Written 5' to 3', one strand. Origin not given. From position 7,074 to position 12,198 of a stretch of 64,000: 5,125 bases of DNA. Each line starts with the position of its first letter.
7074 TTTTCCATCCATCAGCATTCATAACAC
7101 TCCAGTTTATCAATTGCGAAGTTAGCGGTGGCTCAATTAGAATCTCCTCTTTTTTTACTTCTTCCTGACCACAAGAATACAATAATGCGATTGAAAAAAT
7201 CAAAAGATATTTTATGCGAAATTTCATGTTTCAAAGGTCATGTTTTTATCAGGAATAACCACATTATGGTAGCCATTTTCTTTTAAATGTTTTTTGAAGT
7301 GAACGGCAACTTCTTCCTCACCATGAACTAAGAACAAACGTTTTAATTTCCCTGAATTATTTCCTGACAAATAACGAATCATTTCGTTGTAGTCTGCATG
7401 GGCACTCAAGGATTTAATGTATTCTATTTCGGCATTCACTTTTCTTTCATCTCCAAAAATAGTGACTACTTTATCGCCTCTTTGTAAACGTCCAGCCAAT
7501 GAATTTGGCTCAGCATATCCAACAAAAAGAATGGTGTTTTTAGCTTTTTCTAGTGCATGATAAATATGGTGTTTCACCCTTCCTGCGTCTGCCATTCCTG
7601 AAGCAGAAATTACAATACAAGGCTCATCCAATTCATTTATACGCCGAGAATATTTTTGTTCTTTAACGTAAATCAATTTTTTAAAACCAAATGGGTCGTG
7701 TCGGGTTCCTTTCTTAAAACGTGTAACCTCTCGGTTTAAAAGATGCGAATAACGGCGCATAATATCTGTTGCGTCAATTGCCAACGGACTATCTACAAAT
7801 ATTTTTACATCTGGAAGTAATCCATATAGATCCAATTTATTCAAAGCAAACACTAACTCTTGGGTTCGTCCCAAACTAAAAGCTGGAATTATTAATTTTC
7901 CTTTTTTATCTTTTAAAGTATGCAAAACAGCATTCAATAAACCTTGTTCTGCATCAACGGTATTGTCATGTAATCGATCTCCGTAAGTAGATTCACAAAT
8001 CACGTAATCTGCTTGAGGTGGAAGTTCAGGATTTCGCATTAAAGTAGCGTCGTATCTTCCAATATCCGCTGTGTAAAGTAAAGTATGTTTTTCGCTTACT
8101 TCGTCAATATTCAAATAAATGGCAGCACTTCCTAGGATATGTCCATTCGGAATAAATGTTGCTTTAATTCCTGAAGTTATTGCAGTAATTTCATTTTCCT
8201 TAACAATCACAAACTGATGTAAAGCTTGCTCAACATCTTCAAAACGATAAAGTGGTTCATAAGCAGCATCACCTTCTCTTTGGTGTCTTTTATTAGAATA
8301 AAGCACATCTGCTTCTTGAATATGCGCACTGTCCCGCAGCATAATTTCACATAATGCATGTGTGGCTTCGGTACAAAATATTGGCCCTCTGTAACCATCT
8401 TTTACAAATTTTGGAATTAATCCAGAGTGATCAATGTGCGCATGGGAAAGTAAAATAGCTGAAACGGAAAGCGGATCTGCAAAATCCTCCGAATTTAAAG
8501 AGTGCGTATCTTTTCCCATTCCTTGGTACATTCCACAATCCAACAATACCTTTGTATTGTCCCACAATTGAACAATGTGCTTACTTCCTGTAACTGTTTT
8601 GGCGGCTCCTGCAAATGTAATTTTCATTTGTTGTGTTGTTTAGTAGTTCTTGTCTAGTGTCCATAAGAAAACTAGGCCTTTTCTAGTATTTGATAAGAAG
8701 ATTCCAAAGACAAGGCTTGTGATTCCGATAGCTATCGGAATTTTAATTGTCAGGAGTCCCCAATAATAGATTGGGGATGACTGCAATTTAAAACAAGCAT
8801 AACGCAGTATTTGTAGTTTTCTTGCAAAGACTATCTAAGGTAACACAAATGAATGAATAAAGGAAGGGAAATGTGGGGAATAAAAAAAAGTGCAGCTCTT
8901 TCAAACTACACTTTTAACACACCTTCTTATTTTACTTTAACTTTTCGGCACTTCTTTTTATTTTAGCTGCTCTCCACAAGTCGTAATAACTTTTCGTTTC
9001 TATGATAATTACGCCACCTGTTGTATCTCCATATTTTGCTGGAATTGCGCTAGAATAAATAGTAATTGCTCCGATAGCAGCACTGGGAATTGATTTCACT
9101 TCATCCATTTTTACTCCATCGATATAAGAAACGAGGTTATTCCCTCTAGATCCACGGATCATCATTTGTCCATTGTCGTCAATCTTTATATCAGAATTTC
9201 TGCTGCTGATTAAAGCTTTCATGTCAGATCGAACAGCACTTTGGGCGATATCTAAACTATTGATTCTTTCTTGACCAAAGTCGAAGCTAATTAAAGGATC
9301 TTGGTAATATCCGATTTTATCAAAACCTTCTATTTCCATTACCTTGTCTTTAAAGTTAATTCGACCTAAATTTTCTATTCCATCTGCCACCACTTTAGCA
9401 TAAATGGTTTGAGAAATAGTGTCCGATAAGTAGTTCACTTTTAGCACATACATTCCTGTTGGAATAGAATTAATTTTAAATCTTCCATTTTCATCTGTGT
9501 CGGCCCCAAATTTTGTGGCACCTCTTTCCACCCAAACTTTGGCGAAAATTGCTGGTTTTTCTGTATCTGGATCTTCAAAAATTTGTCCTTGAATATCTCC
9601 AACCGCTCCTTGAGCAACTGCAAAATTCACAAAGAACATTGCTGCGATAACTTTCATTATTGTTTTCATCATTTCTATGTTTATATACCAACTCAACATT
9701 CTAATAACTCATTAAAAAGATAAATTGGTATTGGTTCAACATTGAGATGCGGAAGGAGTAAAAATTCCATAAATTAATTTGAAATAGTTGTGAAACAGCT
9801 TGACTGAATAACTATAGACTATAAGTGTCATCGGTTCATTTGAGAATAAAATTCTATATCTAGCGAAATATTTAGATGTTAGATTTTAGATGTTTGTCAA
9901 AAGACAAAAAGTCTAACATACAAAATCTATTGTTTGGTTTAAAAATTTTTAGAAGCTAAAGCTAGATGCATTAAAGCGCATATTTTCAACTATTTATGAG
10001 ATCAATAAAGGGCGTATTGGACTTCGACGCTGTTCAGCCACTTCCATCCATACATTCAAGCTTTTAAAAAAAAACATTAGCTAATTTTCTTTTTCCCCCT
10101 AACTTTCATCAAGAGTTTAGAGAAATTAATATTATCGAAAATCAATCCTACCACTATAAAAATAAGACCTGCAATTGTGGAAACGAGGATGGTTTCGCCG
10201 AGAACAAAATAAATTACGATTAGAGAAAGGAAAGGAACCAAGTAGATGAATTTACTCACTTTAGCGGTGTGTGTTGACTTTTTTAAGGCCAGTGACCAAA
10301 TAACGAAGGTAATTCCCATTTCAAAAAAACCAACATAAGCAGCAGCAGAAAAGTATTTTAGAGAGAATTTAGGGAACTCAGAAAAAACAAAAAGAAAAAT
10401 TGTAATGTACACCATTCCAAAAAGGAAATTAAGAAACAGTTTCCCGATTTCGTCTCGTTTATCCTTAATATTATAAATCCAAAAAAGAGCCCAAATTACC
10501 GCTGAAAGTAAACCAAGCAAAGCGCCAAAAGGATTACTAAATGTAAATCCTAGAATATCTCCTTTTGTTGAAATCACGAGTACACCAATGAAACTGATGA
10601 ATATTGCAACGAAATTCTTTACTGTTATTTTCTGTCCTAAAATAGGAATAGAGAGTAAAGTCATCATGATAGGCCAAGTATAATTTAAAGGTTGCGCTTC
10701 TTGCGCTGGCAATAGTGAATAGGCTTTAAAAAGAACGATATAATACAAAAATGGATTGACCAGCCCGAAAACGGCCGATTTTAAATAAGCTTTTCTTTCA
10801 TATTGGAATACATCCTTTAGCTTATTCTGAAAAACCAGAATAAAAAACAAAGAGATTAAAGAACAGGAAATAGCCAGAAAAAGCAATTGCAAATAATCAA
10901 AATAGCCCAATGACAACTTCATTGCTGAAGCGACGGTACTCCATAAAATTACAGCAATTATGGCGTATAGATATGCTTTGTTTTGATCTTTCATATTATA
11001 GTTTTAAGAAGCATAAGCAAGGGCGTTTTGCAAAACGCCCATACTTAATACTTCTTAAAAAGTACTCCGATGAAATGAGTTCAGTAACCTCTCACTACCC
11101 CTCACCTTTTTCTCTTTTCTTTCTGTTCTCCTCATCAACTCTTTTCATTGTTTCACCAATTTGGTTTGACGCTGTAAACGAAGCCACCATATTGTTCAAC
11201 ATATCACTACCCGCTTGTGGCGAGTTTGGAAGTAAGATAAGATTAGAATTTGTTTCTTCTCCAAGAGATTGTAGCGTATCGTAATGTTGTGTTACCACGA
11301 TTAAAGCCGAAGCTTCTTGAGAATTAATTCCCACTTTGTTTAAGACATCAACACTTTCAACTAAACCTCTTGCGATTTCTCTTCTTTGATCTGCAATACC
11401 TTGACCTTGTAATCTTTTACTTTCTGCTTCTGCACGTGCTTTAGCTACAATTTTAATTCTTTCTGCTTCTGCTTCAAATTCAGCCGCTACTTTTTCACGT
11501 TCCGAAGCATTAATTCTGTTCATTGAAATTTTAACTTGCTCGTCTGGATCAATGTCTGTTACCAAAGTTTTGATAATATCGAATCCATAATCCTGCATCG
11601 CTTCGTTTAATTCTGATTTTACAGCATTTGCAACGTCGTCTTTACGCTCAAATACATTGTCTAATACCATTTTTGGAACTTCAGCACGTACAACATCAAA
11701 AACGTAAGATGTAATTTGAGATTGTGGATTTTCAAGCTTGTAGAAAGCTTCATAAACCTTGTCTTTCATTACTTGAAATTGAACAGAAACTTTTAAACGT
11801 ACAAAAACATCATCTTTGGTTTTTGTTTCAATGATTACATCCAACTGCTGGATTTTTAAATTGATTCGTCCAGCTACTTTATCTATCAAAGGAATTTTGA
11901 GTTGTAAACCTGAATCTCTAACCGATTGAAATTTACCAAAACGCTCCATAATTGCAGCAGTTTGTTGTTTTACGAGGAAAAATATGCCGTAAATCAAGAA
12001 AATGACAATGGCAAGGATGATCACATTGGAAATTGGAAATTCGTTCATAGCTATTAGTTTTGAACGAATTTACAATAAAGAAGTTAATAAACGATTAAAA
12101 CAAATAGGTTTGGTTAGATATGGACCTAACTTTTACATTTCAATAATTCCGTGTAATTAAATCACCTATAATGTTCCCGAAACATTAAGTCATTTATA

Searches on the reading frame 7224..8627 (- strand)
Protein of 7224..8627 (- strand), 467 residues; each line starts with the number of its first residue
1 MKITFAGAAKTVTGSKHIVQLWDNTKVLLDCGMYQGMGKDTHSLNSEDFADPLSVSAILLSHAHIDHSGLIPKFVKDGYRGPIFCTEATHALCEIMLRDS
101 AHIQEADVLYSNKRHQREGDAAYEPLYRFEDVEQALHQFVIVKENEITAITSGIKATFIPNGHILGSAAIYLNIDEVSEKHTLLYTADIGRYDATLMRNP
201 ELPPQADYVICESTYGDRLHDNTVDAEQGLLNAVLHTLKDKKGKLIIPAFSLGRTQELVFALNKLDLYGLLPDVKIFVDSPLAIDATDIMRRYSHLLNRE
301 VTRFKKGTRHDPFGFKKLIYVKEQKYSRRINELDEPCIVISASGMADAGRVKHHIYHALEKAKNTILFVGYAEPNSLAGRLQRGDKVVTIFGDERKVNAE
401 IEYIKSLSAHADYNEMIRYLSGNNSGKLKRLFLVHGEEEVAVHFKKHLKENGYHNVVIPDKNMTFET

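Call 11: search_protein_families(library=pfam, proteins=[window:7224-8627:-], max_evalue=0.001)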
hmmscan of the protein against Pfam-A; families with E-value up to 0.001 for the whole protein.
window:7224-8627:- (467 aa): 5 families
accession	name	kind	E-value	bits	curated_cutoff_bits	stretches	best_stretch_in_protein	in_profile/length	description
PF10996.14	Beta-Casp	-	2.3e-32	112.5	27.7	1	255-381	1-120/120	Beta-Casp domain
PF07521.17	RMMBL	-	1.4e-14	54.3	21.6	1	396-459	3-63/63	Zn-dependent metallo-hydrolase RNA specificity domain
PF16661.11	Lactamase_B_6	-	5.3e-09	36.2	27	1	22-188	4-161/193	Metallo-beta-lactamase superfamily domain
PF00753.33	Lactamase_B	-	3.7e-07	30.7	22.7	1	23-77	14-66/196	Metallo-beta-lactamase superfamily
PF12706.13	Lactamase_B_2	-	2.2e-06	27.9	27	1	25-125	1-83/200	Beta-lactamase superfamily domain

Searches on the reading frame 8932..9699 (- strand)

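Call 10: search_protein_families(library=pfam, proteins=[window:8932-9699:-], max_evalue=0.001)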
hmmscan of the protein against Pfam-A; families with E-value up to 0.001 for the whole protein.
window:8932-9699:- (255 aa): 3 families
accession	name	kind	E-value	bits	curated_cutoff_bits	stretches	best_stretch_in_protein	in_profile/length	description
PF13715.12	CarbopepD_reg_2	-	9e-10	38.9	32.2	1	36-93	1-55/88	CarboxypepD_reg-like domain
PF13620.12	CarboxypepD_reg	-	3.9e-06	27.6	32.3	1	36-91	2-57/82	Carboxypeptidase regulatory-like domain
PF07715.20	Plug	-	7.8e-05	23.6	23.9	1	174-230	43-107/107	TonB-dependent Receptor Plug Domain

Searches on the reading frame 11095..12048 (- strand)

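Call 10: search_protein_families(library=pfam, proteins=[window:11095-12048:-], max_evalue=0.001)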
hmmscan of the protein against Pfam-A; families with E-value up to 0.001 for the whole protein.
window:11095-12048:- (317 aa): 1 family
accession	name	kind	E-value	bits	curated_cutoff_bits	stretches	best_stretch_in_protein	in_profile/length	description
PF01145.31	Band_7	-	9.8e-33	114.1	23.6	1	26-196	3-175/176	SPFH domain / Band 7 family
